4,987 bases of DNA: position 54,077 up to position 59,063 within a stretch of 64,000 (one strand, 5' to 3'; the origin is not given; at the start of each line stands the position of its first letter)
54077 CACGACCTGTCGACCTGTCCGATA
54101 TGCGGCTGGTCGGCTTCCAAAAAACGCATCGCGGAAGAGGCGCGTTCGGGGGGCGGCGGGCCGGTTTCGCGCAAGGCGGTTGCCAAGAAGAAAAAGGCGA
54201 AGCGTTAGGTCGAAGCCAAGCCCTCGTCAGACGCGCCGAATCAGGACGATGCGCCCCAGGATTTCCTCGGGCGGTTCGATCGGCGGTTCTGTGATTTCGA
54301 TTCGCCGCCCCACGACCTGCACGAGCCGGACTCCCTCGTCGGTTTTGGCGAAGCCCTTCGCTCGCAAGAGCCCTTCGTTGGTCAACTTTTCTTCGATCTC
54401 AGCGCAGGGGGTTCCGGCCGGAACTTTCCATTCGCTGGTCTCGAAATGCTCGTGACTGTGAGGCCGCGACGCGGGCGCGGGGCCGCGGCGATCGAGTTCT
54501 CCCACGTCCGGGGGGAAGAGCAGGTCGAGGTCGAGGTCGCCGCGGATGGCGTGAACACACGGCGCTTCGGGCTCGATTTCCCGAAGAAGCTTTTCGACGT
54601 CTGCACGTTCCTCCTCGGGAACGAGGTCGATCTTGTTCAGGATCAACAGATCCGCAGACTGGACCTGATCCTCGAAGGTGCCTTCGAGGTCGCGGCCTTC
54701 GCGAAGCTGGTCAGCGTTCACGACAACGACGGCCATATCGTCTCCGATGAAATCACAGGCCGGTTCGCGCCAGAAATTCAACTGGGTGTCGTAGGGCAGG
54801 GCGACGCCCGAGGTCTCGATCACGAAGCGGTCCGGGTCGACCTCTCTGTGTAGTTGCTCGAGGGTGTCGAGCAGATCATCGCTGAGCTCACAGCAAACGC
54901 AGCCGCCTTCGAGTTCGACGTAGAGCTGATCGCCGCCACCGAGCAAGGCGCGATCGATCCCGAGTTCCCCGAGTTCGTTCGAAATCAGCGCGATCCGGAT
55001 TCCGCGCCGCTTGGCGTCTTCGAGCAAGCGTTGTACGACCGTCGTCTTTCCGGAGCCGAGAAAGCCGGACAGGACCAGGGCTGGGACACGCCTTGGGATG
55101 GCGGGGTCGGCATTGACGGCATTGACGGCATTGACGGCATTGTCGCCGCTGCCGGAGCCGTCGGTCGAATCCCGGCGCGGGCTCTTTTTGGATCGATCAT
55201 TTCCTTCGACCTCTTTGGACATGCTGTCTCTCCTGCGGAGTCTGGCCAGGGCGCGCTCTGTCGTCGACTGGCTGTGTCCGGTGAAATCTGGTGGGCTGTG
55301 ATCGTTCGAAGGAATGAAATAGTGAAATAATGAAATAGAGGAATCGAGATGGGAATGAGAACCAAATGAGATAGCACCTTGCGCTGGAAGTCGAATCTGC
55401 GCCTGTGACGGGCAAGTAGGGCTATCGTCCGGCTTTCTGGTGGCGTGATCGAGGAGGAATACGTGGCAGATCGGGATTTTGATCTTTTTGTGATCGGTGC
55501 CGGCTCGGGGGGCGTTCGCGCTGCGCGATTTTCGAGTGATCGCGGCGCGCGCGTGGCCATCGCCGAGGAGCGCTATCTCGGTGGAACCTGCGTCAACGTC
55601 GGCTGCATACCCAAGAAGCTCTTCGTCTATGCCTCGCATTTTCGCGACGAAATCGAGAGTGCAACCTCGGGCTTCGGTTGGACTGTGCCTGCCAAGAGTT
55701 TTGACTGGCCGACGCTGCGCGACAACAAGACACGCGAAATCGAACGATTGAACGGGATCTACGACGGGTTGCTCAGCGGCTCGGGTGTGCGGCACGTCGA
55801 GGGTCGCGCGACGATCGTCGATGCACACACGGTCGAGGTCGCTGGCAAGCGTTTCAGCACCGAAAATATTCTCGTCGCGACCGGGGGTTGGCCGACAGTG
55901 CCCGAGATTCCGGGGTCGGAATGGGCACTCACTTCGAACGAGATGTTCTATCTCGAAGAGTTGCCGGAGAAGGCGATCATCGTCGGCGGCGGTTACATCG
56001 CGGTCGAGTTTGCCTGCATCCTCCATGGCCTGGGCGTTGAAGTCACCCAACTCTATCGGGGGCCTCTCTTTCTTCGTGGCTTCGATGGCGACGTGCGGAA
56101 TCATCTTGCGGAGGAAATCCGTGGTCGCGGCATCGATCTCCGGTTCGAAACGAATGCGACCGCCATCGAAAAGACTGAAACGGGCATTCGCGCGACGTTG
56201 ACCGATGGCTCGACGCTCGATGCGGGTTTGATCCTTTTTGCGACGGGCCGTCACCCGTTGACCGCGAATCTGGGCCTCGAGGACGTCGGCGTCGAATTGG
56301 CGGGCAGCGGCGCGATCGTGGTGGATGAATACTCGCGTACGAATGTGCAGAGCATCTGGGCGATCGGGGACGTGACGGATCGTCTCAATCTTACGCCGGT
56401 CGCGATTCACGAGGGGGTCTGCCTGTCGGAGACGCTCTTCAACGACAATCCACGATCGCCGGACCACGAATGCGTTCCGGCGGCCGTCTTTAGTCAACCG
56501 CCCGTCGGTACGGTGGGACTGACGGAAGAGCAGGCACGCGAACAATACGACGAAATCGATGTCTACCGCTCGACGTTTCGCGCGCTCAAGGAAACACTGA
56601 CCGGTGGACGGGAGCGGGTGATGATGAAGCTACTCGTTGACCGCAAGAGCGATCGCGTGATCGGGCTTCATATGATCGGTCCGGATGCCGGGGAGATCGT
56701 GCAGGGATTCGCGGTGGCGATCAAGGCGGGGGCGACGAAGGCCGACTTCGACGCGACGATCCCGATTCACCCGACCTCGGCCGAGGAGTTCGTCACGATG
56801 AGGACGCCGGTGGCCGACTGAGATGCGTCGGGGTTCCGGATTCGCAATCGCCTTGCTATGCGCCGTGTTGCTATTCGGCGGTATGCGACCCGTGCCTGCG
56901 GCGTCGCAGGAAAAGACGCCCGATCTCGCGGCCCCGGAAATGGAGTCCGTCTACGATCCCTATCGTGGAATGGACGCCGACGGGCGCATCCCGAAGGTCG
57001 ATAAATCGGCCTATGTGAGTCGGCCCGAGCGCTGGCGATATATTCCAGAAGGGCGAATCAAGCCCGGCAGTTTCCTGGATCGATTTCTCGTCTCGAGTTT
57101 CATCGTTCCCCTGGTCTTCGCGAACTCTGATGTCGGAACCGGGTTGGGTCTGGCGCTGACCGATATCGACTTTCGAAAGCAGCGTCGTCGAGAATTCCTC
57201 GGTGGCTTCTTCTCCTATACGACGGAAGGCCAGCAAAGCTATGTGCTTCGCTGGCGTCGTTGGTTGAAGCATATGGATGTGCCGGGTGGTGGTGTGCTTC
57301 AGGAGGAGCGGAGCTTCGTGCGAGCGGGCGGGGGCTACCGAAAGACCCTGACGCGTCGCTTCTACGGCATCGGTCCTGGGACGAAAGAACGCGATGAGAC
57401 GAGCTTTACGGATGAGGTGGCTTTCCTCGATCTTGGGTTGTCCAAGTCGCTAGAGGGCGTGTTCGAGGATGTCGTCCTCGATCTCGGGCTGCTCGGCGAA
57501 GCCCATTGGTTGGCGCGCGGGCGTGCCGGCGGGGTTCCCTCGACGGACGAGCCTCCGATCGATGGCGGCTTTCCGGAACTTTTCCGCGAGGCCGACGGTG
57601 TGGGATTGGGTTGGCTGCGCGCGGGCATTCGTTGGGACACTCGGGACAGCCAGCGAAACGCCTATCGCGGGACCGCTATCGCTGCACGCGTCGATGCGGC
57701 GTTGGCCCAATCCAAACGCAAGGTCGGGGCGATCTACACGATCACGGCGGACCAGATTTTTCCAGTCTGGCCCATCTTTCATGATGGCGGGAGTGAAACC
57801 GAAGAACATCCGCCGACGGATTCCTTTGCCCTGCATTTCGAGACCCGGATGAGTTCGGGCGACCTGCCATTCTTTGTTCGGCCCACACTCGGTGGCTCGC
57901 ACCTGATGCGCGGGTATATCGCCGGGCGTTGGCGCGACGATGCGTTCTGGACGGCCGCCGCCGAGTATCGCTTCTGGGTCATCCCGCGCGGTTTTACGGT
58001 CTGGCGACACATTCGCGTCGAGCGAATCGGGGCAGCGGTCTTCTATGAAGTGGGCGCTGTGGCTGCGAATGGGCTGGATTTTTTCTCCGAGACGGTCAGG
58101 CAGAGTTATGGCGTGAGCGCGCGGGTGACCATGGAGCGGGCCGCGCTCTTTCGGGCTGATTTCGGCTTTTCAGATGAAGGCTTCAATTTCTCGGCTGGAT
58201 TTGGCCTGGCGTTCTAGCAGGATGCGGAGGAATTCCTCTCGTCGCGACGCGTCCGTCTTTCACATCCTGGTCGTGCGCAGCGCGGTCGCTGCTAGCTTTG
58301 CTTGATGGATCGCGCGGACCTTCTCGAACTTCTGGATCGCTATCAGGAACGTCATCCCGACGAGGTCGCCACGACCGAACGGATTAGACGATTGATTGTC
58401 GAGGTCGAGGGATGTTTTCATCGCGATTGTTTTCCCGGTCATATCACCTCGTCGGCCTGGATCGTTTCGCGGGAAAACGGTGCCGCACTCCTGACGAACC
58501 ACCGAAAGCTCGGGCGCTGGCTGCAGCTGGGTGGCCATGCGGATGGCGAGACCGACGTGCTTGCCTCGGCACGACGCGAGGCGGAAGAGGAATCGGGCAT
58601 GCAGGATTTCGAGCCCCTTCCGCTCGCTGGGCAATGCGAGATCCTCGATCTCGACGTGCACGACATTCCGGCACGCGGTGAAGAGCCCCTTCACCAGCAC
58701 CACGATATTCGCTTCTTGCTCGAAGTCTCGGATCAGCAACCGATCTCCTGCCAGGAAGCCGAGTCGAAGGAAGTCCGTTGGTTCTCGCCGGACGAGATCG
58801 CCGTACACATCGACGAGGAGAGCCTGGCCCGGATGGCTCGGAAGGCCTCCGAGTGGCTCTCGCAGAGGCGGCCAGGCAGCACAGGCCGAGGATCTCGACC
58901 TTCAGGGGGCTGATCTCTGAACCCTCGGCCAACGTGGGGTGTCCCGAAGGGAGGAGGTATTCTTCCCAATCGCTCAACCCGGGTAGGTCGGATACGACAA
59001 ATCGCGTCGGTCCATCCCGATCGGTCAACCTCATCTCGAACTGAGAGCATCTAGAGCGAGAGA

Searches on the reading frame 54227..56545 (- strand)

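Call 16: search_protein_families(library=pfam, proteins=[window:54227-56545:-], max_evalue=0.001)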
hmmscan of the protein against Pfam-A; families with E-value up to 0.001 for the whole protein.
window:54227-56545:- (772 aa): 4 families
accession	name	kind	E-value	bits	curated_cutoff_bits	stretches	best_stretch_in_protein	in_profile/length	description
PF02492.25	cobW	-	7.2e-46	156.5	20.7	1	488-664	1-179/180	CobW/HypB/UreG, nucleotide-binding domain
PF13191.12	AAA_16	-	5.4e-05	24.2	32.6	1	486-659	23-161/167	AAA ATPase domain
PF03205.20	MobB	-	0.00056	20.2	26.6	0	490-528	2-40/133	Molybdopterin guanine dinucleotide synthesis protein B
PF07683.19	CobW_C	-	0.0008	19.7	22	0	722-769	26-77/94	Cobalamin synthesis protein cobW C-terminal domain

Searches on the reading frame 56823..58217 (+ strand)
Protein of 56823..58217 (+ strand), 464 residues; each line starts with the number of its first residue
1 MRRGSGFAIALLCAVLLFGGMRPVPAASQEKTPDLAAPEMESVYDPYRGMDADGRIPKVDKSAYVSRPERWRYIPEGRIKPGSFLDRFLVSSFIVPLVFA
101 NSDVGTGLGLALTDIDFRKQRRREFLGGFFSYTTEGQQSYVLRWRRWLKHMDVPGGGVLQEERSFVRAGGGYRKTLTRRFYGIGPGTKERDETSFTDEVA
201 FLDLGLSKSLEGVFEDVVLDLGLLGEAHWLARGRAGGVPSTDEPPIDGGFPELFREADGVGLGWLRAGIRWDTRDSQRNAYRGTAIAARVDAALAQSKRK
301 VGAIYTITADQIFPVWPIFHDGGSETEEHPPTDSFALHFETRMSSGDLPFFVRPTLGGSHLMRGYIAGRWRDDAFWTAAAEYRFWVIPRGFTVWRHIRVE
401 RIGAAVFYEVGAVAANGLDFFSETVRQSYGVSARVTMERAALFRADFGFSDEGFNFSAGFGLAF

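Call 16: search_protein_families(library=pfam, proteins=[window:56823-58217:+], max_evalue=0.001)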
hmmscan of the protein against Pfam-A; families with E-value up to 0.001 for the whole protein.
window:56823-58217:+ (464 aa): 1 family
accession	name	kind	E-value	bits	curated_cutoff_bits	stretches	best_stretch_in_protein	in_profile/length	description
PF01103.29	Omp85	-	1.8e-07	31.5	24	1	266-459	118-322/325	Omp85 superfamily domain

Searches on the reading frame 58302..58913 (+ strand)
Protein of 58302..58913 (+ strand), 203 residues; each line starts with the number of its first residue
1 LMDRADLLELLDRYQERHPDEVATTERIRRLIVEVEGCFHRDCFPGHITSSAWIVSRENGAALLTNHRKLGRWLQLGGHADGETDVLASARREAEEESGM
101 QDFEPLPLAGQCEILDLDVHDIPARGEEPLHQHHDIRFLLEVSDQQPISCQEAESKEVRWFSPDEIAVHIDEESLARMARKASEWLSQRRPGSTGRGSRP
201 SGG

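Call 75: search_protein_families(library=pfam, proteins=[window:58302-58913:+], max_evalue=0.0001)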
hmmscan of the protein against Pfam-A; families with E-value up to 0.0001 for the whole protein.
window:58302-58913:+ (203 aa): 1 family
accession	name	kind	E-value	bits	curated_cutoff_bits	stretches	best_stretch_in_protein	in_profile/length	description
PF00293.34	NUDIX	-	3.2e-13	50.3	21.1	1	52-174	8-126/134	NUDIX domain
